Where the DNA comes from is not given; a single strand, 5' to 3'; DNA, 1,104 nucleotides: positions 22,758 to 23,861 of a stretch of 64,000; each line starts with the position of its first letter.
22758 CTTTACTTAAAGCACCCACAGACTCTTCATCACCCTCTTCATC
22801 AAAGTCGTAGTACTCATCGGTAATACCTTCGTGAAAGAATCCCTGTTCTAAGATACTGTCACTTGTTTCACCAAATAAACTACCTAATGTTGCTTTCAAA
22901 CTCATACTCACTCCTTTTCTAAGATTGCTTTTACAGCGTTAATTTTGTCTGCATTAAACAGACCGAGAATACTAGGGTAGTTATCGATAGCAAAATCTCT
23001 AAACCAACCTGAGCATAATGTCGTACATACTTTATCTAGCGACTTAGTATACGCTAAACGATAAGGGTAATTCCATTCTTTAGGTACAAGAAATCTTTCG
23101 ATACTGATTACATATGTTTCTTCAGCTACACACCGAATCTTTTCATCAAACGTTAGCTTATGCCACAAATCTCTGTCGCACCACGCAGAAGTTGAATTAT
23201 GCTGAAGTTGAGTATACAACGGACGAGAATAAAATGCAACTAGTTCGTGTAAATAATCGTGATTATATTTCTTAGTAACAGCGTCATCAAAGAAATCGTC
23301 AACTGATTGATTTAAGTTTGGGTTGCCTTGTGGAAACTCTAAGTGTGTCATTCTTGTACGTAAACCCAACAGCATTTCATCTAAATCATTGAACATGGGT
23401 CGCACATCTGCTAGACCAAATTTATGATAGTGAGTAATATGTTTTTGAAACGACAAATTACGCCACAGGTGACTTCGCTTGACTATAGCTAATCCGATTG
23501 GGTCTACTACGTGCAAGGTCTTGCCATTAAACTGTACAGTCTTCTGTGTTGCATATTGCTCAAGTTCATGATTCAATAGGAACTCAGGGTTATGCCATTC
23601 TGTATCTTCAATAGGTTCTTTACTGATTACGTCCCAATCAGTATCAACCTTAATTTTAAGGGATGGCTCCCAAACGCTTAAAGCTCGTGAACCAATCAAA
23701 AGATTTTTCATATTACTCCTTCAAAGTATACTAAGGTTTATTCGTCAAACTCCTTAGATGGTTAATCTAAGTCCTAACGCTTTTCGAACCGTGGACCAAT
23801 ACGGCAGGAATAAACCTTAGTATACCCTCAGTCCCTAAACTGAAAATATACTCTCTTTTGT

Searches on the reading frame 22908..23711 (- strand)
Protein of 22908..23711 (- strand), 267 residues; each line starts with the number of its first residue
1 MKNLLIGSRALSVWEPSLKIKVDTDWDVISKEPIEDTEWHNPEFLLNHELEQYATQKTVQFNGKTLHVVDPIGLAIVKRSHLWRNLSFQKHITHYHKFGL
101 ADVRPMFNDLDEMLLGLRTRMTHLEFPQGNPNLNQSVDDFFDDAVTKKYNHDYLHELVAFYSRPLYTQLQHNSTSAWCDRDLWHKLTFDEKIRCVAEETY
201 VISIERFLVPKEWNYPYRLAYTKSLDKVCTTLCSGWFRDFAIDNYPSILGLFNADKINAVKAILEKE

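Call 118: search_protein_families(library=pfam, proteins=[window:22908-23711:-], max_evalue=0.001)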
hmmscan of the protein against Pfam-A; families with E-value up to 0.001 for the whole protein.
window:22908-23711:- (267 aa): 2 families
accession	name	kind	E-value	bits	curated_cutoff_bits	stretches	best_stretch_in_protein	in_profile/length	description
PF23940.1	DUF7275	-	1.4e-53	182.1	27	1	74-252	2-178/188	Domain of unknown function (DUF7275)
PF23942.1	DUF7277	-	4.9e-05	24.4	27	1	4-42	2-37/87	Domain of unknown function (DUF7277)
